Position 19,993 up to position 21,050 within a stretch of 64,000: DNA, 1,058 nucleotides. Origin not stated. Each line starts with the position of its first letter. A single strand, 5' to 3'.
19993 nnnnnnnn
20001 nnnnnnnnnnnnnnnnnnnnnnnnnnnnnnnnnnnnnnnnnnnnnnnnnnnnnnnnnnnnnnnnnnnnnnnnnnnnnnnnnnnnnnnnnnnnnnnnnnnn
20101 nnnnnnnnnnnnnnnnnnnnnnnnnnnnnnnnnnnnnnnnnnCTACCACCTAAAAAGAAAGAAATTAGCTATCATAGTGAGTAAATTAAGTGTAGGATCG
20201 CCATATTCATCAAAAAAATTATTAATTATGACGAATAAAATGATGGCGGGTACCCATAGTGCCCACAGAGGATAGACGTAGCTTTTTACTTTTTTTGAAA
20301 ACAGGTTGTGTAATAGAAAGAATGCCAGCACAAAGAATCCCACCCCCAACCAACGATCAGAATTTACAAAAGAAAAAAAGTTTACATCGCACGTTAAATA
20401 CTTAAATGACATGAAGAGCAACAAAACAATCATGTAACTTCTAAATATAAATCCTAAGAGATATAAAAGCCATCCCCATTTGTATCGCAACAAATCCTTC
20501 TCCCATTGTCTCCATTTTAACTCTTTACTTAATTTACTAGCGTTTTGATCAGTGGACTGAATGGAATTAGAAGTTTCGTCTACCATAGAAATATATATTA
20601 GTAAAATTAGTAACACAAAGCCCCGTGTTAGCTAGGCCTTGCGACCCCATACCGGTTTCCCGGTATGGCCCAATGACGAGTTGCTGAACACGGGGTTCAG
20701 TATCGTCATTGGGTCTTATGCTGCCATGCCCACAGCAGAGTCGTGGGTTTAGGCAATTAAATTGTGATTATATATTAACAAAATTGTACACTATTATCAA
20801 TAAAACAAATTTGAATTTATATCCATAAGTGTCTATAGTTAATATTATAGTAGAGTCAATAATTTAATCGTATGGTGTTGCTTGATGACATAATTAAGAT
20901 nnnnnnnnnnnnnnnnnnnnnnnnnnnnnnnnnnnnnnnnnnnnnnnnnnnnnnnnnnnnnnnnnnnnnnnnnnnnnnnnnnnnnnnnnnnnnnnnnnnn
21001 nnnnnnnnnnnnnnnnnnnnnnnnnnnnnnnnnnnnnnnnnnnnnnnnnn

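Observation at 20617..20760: GC-rich multi-hairpin RNA element upstream of a small membrane-protein operon inside the island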

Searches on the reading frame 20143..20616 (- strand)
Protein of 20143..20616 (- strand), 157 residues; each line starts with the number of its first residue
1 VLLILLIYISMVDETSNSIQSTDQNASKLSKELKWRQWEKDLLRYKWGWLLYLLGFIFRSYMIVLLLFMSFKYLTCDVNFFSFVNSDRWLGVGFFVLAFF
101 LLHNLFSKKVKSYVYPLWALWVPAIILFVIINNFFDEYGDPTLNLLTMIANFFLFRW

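Call 13: search_protein_families(library=pfam, proteins=[window:20143-20616:-], max_evalue=0.01)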
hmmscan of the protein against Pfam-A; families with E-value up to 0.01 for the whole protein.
window:20143-20616:- (157 aa): 0 families

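Call 35: search_protein_families(library=pfam, alignment_id=A2, max_evalue=0.001)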
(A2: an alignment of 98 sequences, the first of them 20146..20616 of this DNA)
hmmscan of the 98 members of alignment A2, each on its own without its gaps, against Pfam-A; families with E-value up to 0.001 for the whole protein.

A. member 1, window:20146-20616:- (157 aa): 0 families

B. families by the number of members that match (of 98 scanned): 62 families (the first 25 are shown)
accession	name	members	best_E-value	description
PF01555.25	N6_N4_Mtase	6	2.8e-52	DNA methylase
PF12773.13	DZR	5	0.00028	Double zinc ribbon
PF11611.13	DUF4352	4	1.2e-24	Domain of unknown function (DUF4352)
PF13248.11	Zn_ribbon_3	4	8e-07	zinc-ribbon domain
PF13240.11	Zn_Ribbon_1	4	1e-06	zinc-ribbon domain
PF03703.20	bPH_2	2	5.9e-25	Bacterial PH domain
PF01471.23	PG_binding_1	2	7.1e-18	Putative peptidoglycan binding domain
PF13365.12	Trypsin_2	2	6.4e-17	Trypsin-like peptidase domain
PF18899.5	DUF5655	2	9.3e-15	Domain of unknown function (DUF5655)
PF16729.10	DUF5067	2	2.5e-05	Domain of unknown function (DUF5067)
PF03602.21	Cons_hypoth95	2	3.6e-05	Conserved hypothetical protein 95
PF10571.15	UPF0547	2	9.8e-05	Uncharacterised protein family UPF0547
PF16403.11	Bact_surface_Ig-like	1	4.4e-94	Bacterial surface protein, Ig-like domain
PF07603.17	Lcl_C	1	1.2e-34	Lcl C-terminal domain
PF07669.17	Eco57I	1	2.3e-29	Eco57I restriction-modification methylase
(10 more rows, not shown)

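Call 68: search_protein_families(library=padloc, proteins=[window:20146-20586:-], max_evalue=0.01)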
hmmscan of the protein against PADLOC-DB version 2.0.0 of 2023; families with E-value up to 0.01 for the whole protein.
window:20146-20586:- (147 aa): 0 families

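Call 69: search_protein_families(library=phrogs, proteins=[window:20146-20586:-], max_evalue=0.001)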
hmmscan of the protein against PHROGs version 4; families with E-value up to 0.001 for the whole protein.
window:20146-20586:- (147 aa): 0 families

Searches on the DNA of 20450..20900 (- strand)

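Call 40: build_rna_model(alignment_id=A3, structure=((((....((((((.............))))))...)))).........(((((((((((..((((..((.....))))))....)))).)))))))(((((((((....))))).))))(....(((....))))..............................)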
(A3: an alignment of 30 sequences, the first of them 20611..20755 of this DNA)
Model R1 built from alignment A3 (30 sequences, 166 columns); structure: as given.
model positions 140; base pairs 39; branch points 3; effective number of sequences 3.46; information 0.59 bits per position. Calibrated on 0.2 Mb of random sequence (short: E-values are rough).
structure used (alignment columns):
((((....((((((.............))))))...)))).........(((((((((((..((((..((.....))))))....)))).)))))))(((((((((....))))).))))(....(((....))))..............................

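Call 41: search_with_rna_model(model_id=R1, sources=[window, L004, L059, L064, L068, L069, L070, L071, L072, L073, L074, L075, L076, L077, L078, L079, L080, L081, L083, L084, L085, L086, L087, L088, L089, L090, L091, L092, L095, L096, L097, L098, L099, L100, L101, L103, L105, L106, L107, L112, L113, L114, L116, L118, L119, L120, L121, L122, L123, L124, L125, L126, L127, L128, L129, L130, L131, L132, L133, L134, L135, L136, L137, L138, L139, L140, L141, L142, L143, L144, L145, L146, L148, L149, L150, L151, L152, L153, L155, L156, L157, L158, L159, L161, L162, L163, L164, L165, L169, L171, L174, L175, L176, L177, L178, L179, L180, L182, L183, L185], max_evalue=0.001, make_alignment=true)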
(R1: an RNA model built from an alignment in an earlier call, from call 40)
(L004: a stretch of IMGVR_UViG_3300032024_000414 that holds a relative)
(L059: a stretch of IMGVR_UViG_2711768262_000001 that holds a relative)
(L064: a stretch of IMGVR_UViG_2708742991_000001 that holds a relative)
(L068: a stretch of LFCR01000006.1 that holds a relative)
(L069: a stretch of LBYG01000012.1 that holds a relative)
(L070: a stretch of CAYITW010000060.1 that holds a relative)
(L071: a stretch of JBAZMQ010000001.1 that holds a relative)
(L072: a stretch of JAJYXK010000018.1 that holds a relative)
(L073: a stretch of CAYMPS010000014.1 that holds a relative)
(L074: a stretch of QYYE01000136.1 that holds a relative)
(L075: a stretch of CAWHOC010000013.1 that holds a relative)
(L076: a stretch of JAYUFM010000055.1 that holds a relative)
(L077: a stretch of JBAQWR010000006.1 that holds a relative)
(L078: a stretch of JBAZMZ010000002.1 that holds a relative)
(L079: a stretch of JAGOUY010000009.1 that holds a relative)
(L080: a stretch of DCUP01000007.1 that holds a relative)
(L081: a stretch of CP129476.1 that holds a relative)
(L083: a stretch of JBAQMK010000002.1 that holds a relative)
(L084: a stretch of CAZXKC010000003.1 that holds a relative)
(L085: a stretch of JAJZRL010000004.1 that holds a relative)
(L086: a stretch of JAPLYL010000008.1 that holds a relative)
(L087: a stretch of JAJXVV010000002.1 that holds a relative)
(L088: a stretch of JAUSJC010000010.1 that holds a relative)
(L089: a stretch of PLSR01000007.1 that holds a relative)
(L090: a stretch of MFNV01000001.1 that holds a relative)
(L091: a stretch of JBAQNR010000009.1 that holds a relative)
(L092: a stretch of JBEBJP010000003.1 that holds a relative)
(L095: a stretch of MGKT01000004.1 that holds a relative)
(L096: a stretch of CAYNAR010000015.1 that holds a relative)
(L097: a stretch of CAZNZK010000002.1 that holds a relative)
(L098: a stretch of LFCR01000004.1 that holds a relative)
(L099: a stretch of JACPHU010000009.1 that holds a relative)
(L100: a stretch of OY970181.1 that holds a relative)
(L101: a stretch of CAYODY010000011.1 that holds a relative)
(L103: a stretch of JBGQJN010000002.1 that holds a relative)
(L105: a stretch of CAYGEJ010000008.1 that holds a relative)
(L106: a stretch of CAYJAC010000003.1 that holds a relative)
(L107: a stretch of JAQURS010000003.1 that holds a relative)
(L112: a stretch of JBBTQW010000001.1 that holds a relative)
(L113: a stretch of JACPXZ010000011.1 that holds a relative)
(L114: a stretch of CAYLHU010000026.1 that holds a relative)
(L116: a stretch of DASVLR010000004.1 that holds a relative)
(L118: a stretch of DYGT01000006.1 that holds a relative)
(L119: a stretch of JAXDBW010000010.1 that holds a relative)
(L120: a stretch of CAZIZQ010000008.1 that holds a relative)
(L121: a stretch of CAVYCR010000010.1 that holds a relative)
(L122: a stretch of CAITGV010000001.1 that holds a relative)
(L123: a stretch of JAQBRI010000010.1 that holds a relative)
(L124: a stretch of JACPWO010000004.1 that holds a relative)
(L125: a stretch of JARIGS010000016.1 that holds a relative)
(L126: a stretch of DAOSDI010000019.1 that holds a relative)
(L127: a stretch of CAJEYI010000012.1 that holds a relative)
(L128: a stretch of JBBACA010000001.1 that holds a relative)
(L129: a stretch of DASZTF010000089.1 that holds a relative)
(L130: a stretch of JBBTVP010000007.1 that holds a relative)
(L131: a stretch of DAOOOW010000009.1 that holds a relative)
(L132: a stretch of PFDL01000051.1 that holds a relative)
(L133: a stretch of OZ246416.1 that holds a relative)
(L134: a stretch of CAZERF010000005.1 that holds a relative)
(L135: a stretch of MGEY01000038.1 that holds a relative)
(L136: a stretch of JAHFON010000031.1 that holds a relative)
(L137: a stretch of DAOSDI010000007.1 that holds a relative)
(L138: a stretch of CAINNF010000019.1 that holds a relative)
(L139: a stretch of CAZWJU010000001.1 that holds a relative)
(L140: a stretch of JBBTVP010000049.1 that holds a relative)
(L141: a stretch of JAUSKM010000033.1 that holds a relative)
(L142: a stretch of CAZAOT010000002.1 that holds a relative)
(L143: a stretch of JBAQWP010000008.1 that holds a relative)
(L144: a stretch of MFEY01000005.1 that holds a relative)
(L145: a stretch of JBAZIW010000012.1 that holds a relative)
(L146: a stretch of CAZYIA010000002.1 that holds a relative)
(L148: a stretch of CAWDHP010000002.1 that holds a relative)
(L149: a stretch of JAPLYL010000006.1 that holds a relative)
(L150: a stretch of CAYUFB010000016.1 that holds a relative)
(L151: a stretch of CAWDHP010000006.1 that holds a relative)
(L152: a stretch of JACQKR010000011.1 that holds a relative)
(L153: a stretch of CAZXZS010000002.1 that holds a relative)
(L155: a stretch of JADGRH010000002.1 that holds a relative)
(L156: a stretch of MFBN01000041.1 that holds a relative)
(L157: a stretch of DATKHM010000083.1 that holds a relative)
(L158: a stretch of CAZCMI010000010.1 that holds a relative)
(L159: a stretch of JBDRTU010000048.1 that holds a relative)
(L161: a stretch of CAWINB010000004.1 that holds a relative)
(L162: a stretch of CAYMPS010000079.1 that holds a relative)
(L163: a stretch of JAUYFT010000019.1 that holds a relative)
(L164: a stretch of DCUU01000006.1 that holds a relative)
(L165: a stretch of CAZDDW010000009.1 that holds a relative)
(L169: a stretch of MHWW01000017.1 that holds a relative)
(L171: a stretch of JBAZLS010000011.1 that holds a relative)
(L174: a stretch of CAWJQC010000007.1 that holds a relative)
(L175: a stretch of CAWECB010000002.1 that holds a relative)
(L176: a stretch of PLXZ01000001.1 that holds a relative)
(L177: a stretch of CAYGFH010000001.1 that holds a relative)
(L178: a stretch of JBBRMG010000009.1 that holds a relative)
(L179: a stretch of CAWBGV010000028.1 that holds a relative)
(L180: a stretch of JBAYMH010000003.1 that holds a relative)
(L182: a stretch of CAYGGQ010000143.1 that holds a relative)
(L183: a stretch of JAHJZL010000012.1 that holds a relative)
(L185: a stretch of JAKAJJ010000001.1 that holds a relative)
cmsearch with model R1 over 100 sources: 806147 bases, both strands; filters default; matches with E-value up to 0.001: 100.
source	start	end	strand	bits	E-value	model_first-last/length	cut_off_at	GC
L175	1059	1199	+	135.7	4.6e-31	1-140/140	no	0.5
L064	2928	3073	+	132.5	2.9e-30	1-140/140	no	0.55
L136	7477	7621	-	126.1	1.1e-28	1-140/140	no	0.58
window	20611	20755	-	125.3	1.7e-28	1-140/140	no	0.55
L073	796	943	+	122.3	9.7e-28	1-140/140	no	0.61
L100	742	880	+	122.3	9.7e-28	1-140/140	no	0.54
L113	3013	3157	+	122.1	1e-27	1-140/140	no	0.52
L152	654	797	-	120.5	2.6e-27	1-140/140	no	0.56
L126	4992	5136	-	120.4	2.8e-27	1-140/140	no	0.53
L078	6052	6200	+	119.5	4.7e-27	1-140/140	no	0.56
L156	1265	1404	-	117.4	1.6e-26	1-140/140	no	0.47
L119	4276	4412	-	117.1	1.8e-26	1-140/140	no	0.55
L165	633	782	-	116.5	2.6e-26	1-140/140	no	0.5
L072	1063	1199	+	115.7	4e-26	1-140/140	no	0.49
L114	4234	4381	-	115.6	4.4e-26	1-140/140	no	0.51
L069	6628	6766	+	114.2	9.5e-26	1-140/140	no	0.53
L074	2311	2444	-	113.1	1.8e-25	1-140/140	no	0.52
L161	3541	3677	+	112.5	2.5e-25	1-140/140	no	0.53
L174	6524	6666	+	112.2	2.9e-25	1-140/140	no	0.64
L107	1290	1431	+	112.2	3e-25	1-140/140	no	0.57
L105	424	574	+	109.4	1.5e-24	1-140/140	no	0.52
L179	2355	2498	-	109.3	1.6e-24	1-140/140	no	0.6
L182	1219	1363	+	108.9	1.9e-24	1-140/140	no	0.53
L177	1629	1764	+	108.6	2.3e-24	1-140/140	no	0.49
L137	4402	4545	+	108.6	2.3e-24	1-140/140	no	0.56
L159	560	700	+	108.2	2.8e-24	1-140/140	no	0.55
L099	6436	6574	-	107.8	3.6e-24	1-140/140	no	0.53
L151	6659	6797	+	107.3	4.8e-24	1-140/140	no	0.49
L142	5112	5259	+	107.2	5.1e-24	1-140/140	no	0.47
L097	2431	2570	-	107.2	5.3e-24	1-140/140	no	0.54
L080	3823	3960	+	106.7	6.7e-24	1-140/140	no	0.48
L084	4547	4688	+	106.6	7.1e-24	1-140/140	no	0.55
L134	4468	4615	-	106.6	7.3e-24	1-140/140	no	0.52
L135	5935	6083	+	106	1e-23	1-140/140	no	0.54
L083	3009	3153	+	106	1e-23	1-140/140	no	0.46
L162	117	259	-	105.8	1.1e-23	1-140/140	no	0.6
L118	5134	5272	+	104.6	2.2e-23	1-140/140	no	0.53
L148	2989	3129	-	103.9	3.4e-23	1-140/140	no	0.48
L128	2051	2188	-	103.8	3.5e-23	1-140/140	no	0.46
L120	6579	6711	+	103.5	4.2e-23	1-140/140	no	0.56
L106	7491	7630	+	103.5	4.3e-23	1-140/140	no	0.49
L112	3051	3193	+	103.4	4.6e-23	1-140/140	no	0.52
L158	1943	2085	+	103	5.5e-23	1-140/140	no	0.55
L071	2340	2485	-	102.1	9.2e-23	1-140/140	no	0.48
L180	6092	6231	+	101.3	1.5e-22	1-140/140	no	0.47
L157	2927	3074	-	101.1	1.6e-22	1-140/140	no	0.52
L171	69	208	-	100.2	2.8e-22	1-140/140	no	0.46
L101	2830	2969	-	100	3.2e-22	1-140/140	no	0.51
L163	6369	6512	+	99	5.4e-22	1-140/140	no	0.57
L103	3876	4018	-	98.7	6.5e-22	1-140/140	no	0.57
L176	3219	3362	+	98.3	8e-22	1-140/140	no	0.53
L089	2566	2708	-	98.1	8.9e-22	1-140/140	no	0.52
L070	2376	2510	+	97.5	1.3e-21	1-140/140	no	0.49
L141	1578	1721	-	96.1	2.8e-21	1-140/140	no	0.6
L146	2944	3086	-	94.5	7.3e-21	1-140/140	no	0.45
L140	1122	1264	+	94.1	8.8e-21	1-140/140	no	0.58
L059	1843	1980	+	93.9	9.8e-21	1-140/140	no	0.55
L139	3493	3642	+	93.8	1e-20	1-140/140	no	0.47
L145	4180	4315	+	93.2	1.5e-20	1-140/140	no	0.5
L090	6945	7080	-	92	3e-20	1-140/140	no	0.54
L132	1380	1514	+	91.6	3.7e-20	1-140/140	no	0.54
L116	3603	3748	-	91.1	5.1e-20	1-140/140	no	0.51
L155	7551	7692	-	91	5.4e-20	1-140/140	no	0.49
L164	1563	1705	-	90.6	6.5e-20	1-140/140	no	0.47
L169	1527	1661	-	89.5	1.3e-19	1-140/140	no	0.5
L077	772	912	-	88.2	2.6e-19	1-140/140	no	0.55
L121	2362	2495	-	87.7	3.5e-19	1-140/140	no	0.62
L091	6663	6801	-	86.6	6.3e-19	1-140/140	no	0.52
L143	146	281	+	86.3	7.7e-19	1-140/140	no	0.46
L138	6174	6321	+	85.8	9.9e-19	1-140/140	no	0.57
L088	838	987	+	84.9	1.7e-18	1-140/140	no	0.53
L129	2592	2732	-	84.7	1.9e-18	1-140/140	no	0.55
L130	1273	1419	-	83.9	2.9e-18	1-140/140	no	0.52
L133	4853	5000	+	83.7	3.2e-18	1-140/140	no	0.53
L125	1198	1339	+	83.1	4.8e-18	1-140/140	no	0.54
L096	79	223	-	82.9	5.4e-18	1-140/140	no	0.46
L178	7388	7529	+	81.8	9.8e-18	1-140/140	no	0.51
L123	6151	6290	-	81.8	1e-17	1-140/140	no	0.51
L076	1758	1899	-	81.6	1.1e-17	1-140/140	no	0.46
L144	1847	1993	+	80.6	1.9e-17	1-140/140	no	0.52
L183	565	702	+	80.5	2.1e-17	1-140/140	no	0.55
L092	3469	3605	-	80.4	2.2e-17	1-140/140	no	0.47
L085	4244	4393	+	80.3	2.3e-17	1-140/140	no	0.63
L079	5426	5577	-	79.1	4.5e-17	1-140/140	no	0.51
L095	1848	1987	+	78.4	6.9e-17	1-140/140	no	0.51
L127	641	787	+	77.3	1.3e-16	1-140/140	no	0.52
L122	356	503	-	76.7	1.8e-16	1-140/140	no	0.51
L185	2150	2292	-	76.3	2.2e-16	1-140/140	no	0.63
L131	2365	2514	+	76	2.7e-16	1-140/140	no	0.46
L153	4895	5047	-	74.4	6.5e-16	1-140/140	no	0.56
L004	5495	5654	-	74.4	6.8e-16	1-140/140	no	0.56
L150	5395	5547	-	72.7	1.7e-15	1-140/140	no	0.52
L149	84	221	-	71.4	3.6e-15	1-140/140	no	0.49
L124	1832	1982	+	69.6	1e-14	1-140/140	no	0.54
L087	629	782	+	68.4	2e-14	1-140/140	no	0.58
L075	5227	5356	-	67.4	3.7e-14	1-140/140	no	0.48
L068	4000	4125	+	66.2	7.1e-14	1-140/140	no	0.57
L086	7567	7704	+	65.1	1.3e-13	1-140/140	no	0.54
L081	83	242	-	57.5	1e-11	1-140/140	no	0.59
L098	7272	7430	+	51.2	3.6e-10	1-140/140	no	0.6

Alignment A4: 100 matches aligned to the model, 227 columns, each read 5' to 3' on its own strand. Consensus structure (alignment columns), stored with it:
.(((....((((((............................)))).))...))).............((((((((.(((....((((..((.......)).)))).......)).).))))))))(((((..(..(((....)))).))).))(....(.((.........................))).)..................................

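Call 77: search_rna_families(source=window, start=20450, end=20900, threshold=evalue, max_evalue=5)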
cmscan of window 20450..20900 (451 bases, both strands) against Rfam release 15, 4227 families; matches with E-value up to 5: 3.
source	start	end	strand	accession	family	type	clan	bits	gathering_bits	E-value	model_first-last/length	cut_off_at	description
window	20634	20755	-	RF03000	LOOT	Gene; sRNA;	-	79.3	46.4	1.9e-15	1-121/121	no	LOOT RNA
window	20668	20714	+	RF03739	mir-4529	Gene; miRNA;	-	16.8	88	1.9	1-83/83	no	mir-4529 microRNA precursor family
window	20668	20714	-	RF03739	mir-4529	Gene; miRNA;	-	15.7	88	3.7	1-83/83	no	mir-4529 microRNA precursor family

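Call 79: search_dna_similar(query=window:20586-20800:-, collection=phages, mode=distant, max_evalue=0.001, max_rows=10)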
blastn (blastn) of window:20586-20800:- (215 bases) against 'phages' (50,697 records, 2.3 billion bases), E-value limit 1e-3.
No match.
